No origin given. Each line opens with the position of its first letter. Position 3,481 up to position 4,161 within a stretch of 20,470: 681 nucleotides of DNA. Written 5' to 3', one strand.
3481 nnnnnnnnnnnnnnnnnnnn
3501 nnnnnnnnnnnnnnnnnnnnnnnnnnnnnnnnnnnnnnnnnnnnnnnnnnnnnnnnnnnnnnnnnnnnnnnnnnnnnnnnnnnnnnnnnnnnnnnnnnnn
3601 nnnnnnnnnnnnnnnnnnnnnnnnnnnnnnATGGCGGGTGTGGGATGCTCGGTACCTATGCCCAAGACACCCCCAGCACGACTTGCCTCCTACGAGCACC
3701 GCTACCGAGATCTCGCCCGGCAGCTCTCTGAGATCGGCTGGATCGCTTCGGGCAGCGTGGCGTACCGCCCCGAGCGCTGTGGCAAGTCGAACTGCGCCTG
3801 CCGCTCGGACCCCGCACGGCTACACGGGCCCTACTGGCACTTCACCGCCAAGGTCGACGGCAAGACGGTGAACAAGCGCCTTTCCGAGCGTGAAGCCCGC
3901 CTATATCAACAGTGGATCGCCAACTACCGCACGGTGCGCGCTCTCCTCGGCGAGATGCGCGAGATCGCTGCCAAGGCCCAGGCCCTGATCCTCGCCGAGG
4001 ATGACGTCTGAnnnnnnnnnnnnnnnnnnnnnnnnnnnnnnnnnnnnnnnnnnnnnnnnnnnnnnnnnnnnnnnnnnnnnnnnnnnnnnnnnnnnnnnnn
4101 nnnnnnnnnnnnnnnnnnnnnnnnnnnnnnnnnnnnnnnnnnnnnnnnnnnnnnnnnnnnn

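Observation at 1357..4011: Overlapping operon of a secreted Amidase_6 (NlpC/P60-like) protein, two exported or membrane unknowns and a CxxC zinc-ribbon protein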

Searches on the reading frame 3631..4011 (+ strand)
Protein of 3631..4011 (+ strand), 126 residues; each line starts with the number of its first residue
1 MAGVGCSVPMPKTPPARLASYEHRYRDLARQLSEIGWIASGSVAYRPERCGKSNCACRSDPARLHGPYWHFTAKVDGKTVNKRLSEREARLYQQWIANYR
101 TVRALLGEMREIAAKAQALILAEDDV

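Call 6: search_protein_families(library=pfam, proteins=[window:3631-4011:+], max_evalue=1)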
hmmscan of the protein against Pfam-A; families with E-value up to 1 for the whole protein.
window:3631-4011:+ (126 aa): 2 families
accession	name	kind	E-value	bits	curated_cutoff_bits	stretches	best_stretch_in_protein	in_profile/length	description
PF20586.3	DUF6788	-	1.2e-30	106.1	27.2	1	19-116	2-99/103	Family of unknown function (DUF6788)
PF04376.19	ATE_N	-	0.034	14.8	27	1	25-57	23-54/72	Arginine-tRNA-protein transferase, N terminus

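Call 7: search_protein_families(library=ncbifam, proteins=[window:3631-4011:+], max_evalue=1)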
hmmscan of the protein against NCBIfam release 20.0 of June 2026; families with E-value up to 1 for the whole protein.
window:3631-4011:+ (126 aa): 0 families

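Call 20: search_dna_similar(query=window:3658-4008:+, collection=plasmids, mode=protein, max_rows=30)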
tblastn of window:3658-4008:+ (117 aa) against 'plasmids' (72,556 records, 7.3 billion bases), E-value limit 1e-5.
No match.

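Call 26: find_related_loci(query=window:3658-4008:+, collection=genome_contigs, flank=8000)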
Query window:3658-4008:+ (117 aa) in genome_contigs; peptide patterns used: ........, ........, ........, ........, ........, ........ (x = any residue, [..] = any of these).
344 stretches matched a pattern; 38 encode a relative of the query (tblastn E <= 1e-3); 38 distinct loci.
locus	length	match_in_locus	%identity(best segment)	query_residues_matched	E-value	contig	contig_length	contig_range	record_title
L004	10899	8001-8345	75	1-115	3e-55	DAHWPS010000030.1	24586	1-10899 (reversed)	MAG TPA_asm: Acidimicrobiaceae bacterium isolate clean1438 k141_1189368, whole genome shotgun sequence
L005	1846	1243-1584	77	1-114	3e-55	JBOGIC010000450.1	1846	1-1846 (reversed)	MAG: Acidimicrobiales bacterium isolate SC-S_metawrap_bin.3 k127_1755932, whole genome shotgun sequence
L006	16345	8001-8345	71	1-115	2e-52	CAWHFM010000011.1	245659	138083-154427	MAG: uncultured Acidimicrobiaceae bacterium isolate MFD00731.bin.2.127 genome assembly, contig: contig_41165, whole geno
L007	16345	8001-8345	71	1-115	2e-52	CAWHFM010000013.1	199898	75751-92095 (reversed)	MAG: uncultured Acidimicrobiaceae bacterium isolate MFD00731.bin.2.127 genome assembly, contig: contig_44170, whole geno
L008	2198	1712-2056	69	1-115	4e-49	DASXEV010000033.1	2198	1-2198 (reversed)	MAG TPA_asm: Opitutaceae bacterium isolate SMAG_U5121 k141_523242, whole genome shotgun sequence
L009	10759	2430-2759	70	3-112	2e-48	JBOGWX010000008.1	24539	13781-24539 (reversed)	MAG: Actinomycetota bacterium isolate M3-S_metabat2.bin.336 k127_1841003, whole genome shotgun sequence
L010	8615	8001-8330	68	3-112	8e-48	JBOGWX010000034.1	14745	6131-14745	MAG: Actinomycetota bacterium isolate M3-S_metabat2.bin.336 k127_4168489, whole genome shotgun sequence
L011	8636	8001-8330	68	3-112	2e-47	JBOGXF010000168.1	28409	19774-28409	MAG: Actinomycetota bacterium isolate M3-S_metabat2.bin.234 k127_3135050, whole genome shotgun sequence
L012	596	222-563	65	2-115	2e-49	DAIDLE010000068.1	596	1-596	MAG TPA_asm: Acidimicrobiaceae bacterium isolate clean421 NODE_68_length_596_cov_24.489403, whole genome shotgun sequenc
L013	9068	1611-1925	67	2-106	3e-44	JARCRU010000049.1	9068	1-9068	MAG: Actinomycetota bacterium isolate Porcupine7 k141_19666, whole genome shotgun sequence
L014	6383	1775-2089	60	8-112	3e-40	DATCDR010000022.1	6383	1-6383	MAG TPA_asm: Acidimicrobiales bacterium isolate SMAG_U7731 k141_302140, whole genome shotgun sequence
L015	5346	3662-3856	72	24-88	1e-29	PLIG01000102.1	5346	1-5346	MAG: Acidimicrobiaceae bacterium isolate bog_564 73.20110800_S1D.50_contig_12466, whole genome shotgun sequence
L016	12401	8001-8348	50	1-115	3e-24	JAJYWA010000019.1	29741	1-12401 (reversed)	MAG: Actinomycetes bacterium isolate FK2.bin64 NODE_1848_length_29741_cov_1.402546, whole genome shotgun sequence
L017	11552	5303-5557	47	19-103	3e-23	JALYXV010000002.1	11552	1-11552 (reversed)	MAG: Actinomycetota bacterium isolate KAP bin22 SD1490-92_k127_1341543, whole genome shotgun sequence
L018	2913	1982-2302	40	1-104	1e-22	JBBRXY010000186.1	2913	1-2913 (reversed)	MAG: Acidimicrobiales bacterium isolate La5_maxbin2.246 La5_maxbin2.246_K_3103434_L_2913_cov_18.6443, whole genome shotg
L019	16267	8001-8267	44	19-107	5e-22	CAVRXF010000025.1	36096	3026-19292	MAG: uncultured Actinomycetota bacterium isolate MFD02199.bin.2.170 genome assembly, contig: contig_54582, whole genome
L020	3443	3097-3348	40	23-106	7e-18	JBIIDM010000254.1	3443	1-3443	MAG: Bdellovibrionota bacterium isolate ME2000-08-17pf_3300042335_group1_bin181 Rohwer_bin1195_scaffold_45450_c1, whole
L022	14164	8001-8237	38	26-104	7e-15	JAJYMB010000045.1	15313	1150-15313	MAG: Actinomycetes bacterium isolate DBS2-4.bin103 NODE_6913_length_15313_cov_7.90932, whole genome shotgun sequence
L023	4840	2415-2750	37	9-116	1e-13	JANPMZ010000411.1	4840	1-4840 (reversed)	MAG: Nitrospirota bacterium isolate VAR_87_metabat_403 VAR_87_k141_4069790, whole genome shotgun sequence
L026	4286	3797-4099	35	7-106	3e-11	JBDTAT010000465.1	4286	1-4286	MAG: Bryobacteraceae bacterium isolate cluster2_bin.115 k127_1843009, whole genome shotgun sequence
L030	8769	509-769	32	9-87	6e-10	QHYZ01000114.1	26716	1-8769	MAG: Acidobacteria bacterium isolate gp2 AA104 14_0929_09_30cm_scaffold_627_curated, whole genome shotgun sequence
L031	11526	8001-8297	35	9-106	6e-10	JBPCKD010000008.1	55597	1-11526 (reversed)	MAG: Pyrinomonadaceae bacterium isolate TH_ant_mag_43 S1Ck127_4329881_flag_0_multi_24.6933_len_55597, whole genome shotg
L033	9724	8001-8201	39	9-75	1e-9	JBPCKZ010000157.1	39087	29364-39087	MAG: Bryobacteraceae bacterium isolate TH_ant_mag_65 S1Ck127_7663119_flag_0_multi_18.9779_len_39087, whole genome shotgu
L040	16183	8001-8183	40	19-81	1e-6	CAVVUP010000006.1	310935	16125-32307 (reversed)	MAG: uncultured Verrucomicrobiae bacterium isolate MFD02979.bin.2.26 genome assembly, contig: contig_111049, whole genom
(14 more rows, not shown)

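Call 46: search_protein_families(library=pfam, proteins=[L030:928-2223:+, L033:8420-9715:+, L005:86-1207:+, L004:7009-8004:+, L010:6778-7998:-, L019:6286-7926:-, L006:6329-7144:+, L023:2903-4126:+], max_evalue=0.01)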
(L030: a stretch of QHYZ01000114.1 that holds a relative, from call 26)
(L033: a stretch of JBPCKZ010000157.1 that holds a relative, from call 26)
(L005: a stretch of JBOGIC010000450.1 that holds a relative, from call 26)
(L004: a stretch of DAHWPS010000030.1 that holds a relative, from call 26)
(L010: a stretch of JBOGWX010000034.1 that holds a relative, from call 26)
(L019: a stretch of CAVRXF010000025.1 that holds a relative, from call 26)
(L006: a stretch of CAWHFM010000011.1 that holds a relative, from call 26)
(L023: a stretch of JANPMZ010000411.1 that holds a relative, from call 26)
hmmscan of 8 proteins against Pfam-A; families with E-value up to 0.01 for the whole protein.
L030:928-2223:+ (431 aa): 0 families

L033:8420-9715:+ (431 aa): 1 family
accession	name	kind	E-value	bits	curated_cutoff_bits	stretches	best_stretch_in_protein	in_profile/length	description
PF06782.17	UPF0236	-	1.2e-08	34.6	24.3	1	261-419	232-388/400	Uncharacterised protein family (UPF0236)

L005:86-1207:+ (373 aa): 0 families

L004:7009-8004:+ (331 aa): 0 families

L010:6778-7998:- (406 aa): 0 families

L019:6286-7926:- (546 aa): 1 family
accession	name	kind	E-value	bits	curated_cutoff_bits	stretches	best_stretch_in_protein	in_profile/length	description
PF06782.17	UPF0236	-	0.00012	21.5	24.3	1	81-246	9-172/400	Uncharacterised protein family (UPF0236)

L006:6329-7144:+ (271 aa): 0 families

L023:2903-4126:+ (407 aa): 1 family
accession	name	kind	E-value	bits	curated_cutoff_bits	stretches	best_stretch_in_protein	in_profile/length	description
PF06782.17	UPF0236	-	5.7e-09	35.7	24.3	2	35-78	49-92/400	Uncharacterised protein family (UPF0236)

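Call 50: search_protein_families(library=ncbifam, proteins=[L006:6410-8008:-, L033:8420-9715:+, L019:6286-7926:-, L010:6778-7998:-], max_evalue=0.01)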
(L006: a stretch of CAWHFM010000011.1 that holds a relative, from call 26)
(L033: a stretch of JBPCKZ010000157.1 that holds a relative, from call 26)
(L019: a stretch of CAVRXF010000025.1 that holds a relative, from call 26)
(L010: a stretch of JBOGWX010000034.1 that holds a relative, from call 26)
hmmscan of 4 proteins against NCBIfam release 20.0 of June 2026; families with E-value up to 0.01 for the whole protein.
L006:6410-8008:- (532 aa): 1 family
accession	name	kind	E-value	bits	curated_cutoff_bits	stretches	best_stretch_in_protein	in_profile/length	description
NF033539.1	transpos_IS1380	equivalog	1.2e-68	231.6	180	1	71-513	7-413/419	IS1380 family transposase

L033:8420-9715:+ (431 aa): 4 families
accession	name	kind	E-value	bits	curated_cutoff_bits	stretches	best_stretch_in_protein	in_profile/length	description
NF033572.1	transpos_ISKra4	equivalog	1.2e-94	317.8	205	1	15-421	23-422/422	ISKra4 family transposase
NF033529.1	transpos_ISLre2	equivalog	6.8e-18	65.1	200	1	73-427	3-330/382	ISLre2 family transposase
NF041731.2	transpos_ISH6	equivalog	2.2e-05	23.4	240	0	391-426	377-414/414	ISH6 family transposase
NF046004.1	ICE_Mbov_0401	equivalog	0.0027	17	162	1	262-365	205-318/369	Mbov_0401 family ICE element transposase-like protein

L019:6286-7926:- (546 aa): 4 families
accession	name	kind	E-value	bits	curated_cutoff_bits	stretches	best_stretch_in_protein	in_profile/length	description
NF033572.1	transpos_ISKra4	equivalog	3.1e-99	332.9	205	1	61-516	2-421/422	ISKra4 family transposase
NF033529.1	transpos_ISLre2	equivalog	2.2e-13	50.3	200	2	428-529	234-337/382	ISLre2 family transposase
NF041731.2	transpos_ISH6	equivalog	2.3e-09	36.5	240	2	94-233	36-168/414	ISH6 family transposase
NF003679.0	PRK05305.1-3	equivalog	0.0045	16.5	252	0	203-257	44-97/234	phosphatidylserine decarboxylase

L010:6778-7998:- (406 aa): 0 families

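Call 70: search_protein_families(library=ncbifam, proteins=[L013:169-1545:-, L014:668-1687:-, L015:2420-3523:-, L017:3892-5223:-, L018:600-2147:-, L020:1422-3203:-, L022:8399-10354:+, L026:2455-3549:-, L031:8691-10229:+, L040:8303-9559:+], max_evalue=0.001)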
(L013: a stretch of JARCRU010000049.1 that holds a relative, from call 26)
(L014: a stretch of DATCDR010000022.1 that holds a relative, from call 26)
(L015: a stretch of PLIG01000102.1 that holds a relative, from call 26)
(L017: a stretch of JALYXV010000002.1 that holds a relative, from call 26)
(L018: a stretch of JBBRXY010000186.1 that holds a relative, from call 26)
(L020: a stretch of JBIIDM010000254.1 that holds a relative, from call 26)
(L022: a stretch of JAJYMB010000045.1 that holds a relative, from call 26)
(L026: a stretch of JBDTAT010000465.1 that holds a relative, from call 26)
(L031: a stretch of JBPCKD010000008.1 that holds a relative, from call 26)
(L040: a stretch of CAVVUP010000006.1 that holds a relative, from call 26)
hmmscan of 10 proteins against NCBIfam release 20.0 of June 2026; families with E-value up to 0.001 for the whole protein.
L013:169-1545:- (458 aa): 3 families
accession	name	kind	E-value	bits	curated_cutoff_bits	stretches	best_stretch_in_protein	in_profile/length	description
NF041680.1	transp_NF041680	equivalog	4.2e-151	503.9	440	1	19-457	2-438/439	NF041680 family putative transposase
NF049999.1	transpos_IS701_3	equivalog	1.8e-15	56.8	170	1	48-403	39-380/412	IS701 family transposase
NF033540.2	transpos_IS701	equivalog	2e-09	37.3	150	1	162-388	156-363/363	IS701 family transposase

L014:668-1687:- (339 aa): 2 families
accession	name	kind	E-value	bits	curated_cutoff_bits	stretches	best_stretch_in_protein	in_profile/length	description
NF041680.1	transp_NF041680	equivalog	2.9e-78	263.8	440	1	9-272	1-270/439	NF041680 family putative transposase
NF049999.1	transpos_IS701_3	equivalog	3e-07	29.7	170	1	54-245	50-246/412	IS701 family transposase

L015:2420-3523:- (367 aa): 1 family
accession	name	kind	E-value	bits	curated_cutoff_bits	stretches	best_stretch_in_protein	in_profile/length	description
NF041680.1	transp_NF041680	equivalog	6.8e-65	219.8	440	1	20-257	3-245/439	NF041680 family putative transposase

L017:3892-5223:- (443 aa): 7 families
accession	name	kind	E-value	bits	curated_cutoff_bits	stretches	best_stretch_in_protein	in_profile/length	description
NF049999.1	transpos_IS701_3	equivalog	8.8e-81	271.9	170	1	20-423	7-405/412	IS701 family transposase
NF033540.2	transpos_IS701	equivalog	2.1e-18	66.7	150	2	179-350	163-335/363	IS701 family transposase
NF049925.1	transpos_IS4_4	equivalog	9.7e-10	37.7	250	1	294-346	286-338/449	IS4 family transposase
NF033592.1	transpos_IS4_1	equivalog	2.7e-08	33.3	115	1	295-349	248-303/332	IS4 family transposase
NF049921.1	transpos_IS701_2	equivalog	1.1e-06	28.2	250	0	302-354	214-267/318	IS701 family transposase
NF033591.1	transpos_IS4_2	equivalog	1.1e-06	28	152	1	165-390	83-294/340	IS4 family transposase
NF041680.1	transp_NF041680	equivalog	1.3e-06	27.7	440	1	199-376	174-367/439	NF041680 family putative transposase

L018:600-2147:- (515 aa): 8 families
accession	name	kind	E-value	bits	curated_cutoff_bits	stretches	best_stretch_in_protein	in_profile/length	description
NF049999.1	transpos_IS701_3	equivalog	1.3e-84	284.5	170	1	94-495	9-405/412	IS701 family transposase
NF033540.2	transpos_IS701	equivalog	1.2e-22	80.7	150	1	109-423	20-336/363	IS701 family transposase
NF049925.1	transpos_IS4_4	equivalog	4.5e-08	32.3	250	1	365-420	285-340/449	IS4 family transposase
NF033592.1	transpos_IS4_1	equivalog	7.8e-08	31.8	115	1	369-431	250-310/332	IS4 family transposase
NF049921.1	transpos_IS701_2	equivalog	8.9e-08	31.9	250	0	348-425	190-266/318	IS701 family transposase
NF041680.1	transp_NF041680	equivalog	1.6e-07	30.7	440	1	232-434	136-353/439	NF041680 family putative transposase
NF033591.1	transpos_IS4_2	equivalog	3.5e-05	23.1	152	1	383-449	212-276/340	IS4 family transposase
NF033539.1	transpos_IS1380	equivalog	0.00094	17.9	180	0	329-425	247-351/419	IS1380 family transposase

L020:1422-3203:- (593 aa): 1 family
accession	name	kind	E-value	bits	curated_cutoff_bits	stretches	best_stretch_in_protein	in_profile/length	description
NF033559.2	transpos_IS1634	equivalog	9.1e-77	259.1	100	1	93-588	65-482/483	IS1634 family transposase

L022:8399-10354:+ (651 aa): 0 families

L026:2455-3549:- (364 aa): 0 families

L031:8691-10229:+ (512 aa): 1 family
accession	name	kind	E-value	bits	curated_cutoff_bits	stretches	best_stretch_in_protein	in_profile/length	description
NF041503.1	WZX_like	subfamily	8.9e-11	41.5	300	2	14-80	2-68/429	O-unit flippase-like protein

L040:8303-9559:+ (418 aa): 5 families
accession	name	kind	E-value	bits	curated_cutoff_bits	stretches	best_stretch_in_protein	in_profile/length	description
NF033539.1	transpos_IS1380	equivalog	1.5e-07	30.4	180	1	208-385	209-380/419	IS1380 family transposase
NF049921.1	transpos_IS701_2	equivalog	4.2e-07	29.7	250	0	207-242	145-180/318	IS701 family transposase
NF049925.1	transpos_IS4_4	equivalog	4.3e-07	29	250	1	208-384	211-374/449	IS4 family transposase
NF033592.1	transpos_IS4_1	equivalog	5.6e-07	29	115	1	213-379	183-330/332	IS4 family transposase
NF049999.1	transpos_IS701_3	equivalog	4.3e-05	22.6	170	0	308-384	290-364/412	IS701 family transposase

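Call 78: search_protein_families(library=phrogs, proteins=[window:3658-4011:+], max_evalue=0.01)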
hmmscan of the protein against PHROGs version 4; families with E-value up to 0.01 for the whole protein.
window:3658-4011:+ (117 aa): 0 families

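Call 90: search_solved_structures(query=A5, max_evalue=1)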
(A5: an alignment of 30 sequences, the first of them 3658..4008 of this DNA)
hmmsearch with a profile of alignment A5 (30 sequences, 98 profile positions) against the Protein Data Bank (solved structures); distinct sequences matched with E-value up to 1: 1.
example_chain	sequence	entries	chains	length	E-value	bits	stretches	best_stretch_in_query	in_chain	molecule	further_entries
8tcg_C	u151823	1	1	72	0.17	15.1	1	42-81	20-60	Minibinder B6_BP_dslf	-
